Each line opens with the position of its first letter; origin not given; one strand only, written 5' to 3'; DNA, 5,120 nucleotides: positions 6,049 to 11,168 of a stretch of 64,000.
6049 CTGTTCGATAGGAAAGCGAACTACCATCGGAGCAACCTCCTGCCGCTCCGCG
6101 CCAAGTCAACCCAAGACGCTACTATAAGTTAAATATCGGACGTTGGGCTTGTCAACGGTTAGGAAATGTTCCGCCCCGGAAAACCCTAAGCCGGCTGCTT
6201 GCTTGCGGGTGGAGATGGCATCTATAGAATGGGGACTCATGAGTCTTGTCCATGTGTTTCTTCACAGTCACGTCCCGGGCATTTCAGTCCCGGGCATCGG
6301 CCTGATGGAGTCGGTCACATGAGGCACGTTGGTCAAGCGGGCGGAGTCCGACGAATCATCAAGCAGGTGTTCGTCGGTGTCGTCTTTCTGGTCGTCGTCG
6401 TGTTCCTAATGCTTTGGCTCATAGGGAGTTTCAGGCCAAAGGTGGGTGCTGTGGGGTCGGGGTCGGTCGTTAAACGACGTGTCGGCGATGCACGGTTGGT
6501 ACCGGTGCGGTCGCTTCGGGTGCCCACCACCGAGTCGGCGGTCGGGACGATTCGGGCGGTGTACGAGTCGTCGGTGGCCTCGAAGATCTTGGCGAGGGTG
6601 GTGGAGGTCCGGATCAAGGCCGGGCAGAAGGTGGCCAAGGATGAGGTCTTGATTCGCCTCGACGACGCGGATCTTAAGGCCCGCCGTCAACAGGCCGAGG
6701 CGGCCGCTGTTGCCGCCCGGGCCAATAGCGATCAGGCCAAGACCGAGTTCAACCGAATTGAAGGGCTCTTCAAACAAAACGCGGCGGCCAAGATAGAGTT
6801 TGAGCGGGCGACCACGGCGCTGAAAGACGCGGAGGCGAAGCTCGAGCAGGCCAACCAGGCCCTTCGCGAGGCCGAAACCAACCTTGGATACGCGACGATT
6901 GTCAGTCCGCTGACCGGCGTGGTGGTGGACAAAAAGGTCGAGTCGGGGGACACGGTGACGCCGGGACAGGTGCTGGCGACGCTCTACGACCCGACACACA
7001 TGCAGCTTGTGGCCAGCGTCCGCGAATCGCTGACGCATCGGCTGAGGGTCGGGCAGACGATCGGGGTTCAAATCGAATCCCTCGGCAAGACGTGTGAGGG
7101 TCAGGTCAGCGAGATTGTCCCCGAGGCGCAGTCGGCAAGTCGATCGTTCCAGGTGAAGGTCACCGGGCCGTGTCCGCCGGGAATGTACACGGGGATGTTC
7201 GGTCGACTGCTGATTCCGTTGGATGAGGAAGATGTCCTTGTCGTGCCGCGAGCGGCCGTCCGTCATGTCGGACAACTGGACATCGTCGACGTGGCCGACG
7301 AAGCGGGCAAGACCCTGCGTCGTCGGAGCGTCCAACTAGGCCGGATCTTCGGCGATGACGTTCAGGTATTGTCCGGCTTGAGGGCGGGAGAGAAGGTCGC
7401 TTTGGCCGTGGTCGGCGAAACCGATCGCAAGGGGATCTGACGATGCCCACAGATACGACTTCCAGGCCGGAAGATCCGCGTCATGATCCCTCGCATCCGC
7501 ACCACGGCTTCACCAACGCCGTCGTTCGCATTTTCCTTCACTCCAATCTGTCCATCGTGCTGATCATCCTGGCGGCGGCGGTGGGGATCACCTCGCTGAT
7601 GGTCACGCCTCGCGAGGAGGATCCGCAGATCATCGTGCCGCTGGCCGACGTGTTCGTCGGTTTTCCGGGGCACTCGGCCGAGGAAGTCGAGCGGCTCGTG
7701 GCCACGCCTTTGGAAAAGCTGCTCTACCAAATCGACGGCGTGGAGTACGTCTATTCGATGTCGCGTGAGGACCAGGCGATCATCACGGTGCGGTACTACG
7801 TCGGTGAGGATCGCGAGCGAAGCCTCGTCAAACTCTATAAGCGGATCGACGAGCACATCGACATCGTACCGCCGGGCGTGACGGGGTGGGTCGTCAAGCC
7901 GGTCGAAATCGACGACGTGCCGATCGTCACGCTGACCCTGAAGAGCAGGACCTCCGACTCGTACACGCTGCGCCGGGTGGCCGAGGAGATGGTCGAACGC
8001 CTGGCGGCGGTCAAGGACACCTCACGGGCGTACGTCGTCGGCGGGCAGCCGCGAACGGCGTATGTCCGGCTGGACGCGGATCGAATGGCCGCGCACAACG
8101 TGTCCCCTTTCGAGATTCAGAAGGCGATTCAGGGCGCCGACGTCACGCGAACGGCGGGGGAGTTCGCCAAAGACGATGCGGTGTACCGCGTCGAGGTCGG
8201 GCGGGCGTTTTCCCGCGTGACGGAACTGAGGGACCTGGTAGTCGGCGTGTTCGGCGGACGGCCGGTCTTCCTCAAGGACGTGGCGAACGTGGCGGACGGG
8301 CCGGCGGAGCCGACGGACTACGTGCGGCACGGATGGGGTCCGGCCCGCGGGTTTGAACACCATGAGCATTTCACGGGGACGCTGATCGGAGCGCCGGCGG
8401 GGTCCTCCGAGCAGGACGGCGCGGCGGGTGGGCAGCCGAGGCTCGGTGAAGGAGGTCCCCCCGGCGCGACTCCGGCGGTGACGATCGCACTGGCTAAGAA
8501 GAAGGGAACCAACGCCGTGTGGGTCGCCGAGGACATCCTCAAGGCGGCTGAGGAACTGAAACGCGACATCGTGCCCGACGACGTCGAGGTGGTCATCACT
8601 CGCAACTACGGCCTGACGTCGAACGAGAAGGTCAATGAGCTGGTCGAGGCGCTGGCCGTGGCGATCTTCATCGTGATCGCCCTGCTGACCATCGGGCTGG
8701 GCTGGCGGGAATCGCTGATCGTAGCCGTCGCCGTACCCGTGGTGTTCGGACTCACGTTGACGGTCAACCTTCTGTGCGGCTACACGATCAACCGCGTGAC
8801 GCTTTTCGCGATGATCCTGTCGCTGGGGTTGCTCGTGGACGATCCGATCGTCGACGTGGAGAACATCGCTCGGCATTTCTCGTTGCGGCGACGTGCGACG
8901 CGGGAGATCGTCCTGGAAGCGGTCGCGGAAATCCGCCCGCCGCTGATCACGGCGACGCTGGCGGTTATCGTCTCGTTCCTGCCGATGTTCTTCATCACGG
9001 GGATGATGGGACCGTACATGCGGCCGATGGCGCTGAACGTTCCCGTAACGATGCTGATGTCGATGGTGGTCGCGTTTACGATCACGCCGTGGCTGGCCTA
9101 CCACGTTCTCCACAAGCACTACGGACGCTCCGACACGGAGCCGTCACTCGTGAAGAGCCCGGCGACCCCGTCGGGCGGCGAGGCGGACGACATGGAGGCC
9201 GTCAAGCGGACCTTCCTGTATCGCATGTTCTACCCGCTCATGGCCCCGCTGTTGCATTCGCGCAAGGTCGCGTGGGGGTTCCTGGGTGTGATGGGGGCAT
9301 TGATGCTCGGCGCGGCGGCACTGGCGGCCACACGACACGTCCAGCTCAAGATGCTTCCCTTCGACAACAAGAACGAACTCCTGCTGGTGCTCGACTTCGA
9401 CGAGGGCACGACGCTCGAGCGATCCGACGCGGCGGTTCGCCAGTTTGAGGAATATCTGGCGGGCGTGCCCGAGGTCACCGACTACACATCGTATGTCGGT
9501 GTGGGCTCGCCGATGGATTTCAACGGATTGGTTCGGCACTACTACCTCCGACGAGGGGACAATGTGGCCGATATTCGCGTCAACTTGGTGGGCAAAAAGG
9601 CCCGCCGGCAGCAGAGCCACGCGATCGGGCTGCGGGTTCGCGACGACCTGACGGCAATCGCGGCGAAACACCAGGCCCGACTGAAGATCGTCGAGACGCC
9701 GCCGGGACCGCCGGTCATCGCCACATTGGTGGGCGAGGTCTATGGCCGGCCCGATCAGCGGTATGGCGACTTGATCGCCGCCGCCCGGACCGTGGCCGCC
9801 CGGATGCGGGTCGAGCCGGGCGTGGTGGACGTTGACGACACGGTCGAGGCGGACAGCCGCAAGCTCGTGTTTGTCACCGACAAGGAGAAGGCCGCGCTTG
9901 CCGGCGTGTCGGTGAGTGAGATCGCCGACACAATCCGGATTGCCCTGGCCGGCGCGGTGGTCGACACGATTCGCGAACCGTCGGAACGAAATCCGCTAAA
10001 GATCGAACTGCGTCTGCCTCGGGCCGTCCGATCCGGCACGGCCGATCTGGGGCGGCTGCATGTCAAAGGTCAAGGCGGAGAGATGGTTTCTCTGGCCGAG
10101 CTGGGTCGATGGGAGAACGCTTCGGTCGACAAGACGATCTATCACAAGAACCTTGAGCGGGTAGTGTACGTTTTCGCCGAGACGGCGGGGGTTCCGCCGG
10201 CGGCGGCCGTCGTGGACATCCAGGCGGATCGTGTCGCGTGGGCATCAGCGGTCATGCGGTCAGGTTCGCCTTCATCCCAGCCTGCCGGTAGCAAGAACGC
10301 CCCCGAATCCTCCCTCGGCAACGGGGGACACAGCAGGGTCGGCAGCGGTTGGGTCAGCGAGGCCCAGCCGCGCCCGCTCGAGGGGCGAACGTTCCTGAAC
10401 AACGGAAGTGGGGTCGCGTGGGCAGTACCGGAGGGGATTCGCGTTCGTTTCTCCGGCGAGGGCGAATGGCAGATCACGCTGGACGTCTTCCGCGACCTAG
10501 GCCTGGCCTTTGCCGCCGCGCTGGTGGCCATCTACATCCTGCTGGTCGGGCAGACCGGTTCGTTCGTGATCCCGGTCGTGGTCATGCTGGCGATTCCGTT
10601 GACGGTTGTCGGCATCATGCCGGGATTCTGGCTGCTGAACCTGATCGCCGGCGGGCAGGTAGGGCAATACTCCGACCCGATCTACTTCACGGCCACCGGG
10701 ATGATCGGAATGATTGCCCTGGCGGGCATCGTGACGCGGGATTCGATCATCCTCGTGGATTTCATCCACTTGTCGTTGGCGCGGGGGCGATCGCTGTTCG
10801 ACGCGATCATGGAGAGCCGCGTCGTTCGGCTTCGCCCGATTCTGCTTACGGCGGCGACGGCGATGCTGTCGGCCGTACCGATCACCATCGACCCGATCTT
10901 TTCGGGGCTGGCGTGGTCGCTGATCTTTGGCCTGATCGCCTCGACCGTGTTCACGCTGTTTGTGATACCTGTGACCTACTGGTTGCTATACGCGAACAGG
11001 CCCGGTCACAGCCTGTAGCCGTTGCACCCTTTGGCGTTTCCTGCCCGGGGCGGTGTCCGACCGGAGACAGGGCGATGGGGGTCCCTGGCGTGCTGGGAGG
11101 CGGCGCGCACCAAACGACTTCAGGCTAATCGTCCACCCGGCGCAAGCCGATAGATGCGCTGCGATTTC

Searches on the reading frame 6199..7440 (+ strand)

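Call 21: search_protein_families(library=pfam, proteins=[window:6199-7440:+], max_evalue=0.001)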
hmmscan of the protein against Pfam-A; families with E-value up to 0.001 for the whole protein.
window:6199-7440:+ (413 aa): 4 families
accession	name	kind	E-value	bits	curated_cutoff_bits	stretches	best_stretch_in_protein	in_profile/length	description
PF16576.10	HlyD_D23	-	4.8e-21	75.5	30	1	124-321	20-199/214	Barrel-sandwich domain of CusB or HlyD membrane-fusion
PF13437.12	HlyD_3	-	4.6e-15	56.7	22.2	1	233-322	1-92/106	HlyD family secretion protein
PF13533.13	Biotin_lipoyl_2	-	7.3e-10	38.9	29.8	1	125-155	2-32/32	Biotin-lipoyl like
PF00364.28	Biotin_lipoyl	-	6.4e-06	26.3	22.1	0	232-262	43-73/73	Biotin-requiring enzyme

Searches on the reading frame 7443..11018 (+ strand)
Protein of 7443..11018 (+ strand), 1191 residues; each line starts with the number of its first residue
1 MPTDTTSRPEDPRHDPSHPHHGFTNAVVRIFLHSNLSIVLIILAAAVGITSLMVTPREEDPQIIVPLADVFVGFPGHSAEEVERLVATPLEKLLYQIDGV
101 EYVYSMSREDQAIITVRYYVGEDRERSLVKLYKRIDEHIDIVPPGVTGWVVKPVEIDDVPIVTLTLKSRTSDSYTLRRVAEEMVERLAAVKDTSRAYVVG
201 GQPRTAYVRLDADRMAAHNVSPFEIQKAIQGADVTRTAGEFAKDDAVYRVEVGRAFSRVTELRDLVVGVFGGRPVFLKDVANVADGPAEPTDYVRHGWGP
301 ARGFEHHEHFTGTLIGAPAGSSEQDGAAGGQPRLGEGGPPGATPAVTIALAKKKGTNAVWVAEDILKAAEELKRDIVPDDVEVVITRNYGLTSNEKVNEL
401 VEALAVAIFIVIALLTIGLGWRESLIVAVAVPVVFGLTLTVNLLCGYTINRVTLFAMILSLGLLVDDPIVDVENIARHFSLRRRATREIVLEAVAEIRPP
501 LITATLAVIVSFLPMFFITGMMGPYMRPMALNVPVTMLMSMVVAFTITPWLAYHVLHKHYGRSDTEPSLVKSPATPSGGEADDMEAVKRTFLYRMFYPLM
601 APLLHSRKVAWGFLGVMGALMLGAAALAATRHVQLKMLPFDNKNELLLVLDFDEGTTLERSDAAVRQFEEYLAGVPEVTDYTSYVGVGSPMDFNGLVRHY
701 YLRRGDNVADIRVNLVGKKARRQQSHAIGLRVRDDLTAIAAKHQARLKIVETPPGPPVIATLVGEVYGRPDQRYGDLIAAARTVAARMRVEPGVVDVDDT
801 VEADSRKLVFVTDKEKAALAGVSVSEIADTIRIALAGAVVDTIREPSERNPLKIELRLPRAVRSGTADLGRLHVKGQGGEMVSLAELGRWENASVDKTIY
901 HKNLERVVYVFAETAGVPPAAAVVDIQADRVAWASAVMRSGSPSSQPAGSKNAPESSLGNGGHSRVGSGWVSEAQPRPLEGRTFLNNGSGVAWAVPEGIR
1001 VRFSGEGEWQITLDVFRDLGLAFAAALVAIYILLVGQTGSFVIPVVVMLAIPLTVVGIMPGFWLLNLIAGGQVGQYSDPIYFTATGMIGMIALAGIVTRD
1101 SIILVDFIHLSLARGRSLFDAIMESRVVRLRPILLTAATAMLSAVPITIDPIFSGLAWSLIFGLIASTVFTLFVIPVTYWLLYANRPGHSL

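Call 21: search_protein_families(library=pfam, proteins=[window:7443-11018:+], max_evalue=0.001)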
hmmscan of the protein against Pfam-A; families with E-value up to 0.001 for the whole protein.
window:7443-11018:+ (1191 aa): 1 family
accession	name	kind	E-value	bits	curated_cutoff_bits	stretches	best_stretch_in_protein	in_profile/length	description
PF00873.25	ACR_tran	-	1.6e-136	456.9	28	3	343-916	277-822/1021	AcrB/AcrD/AcrF family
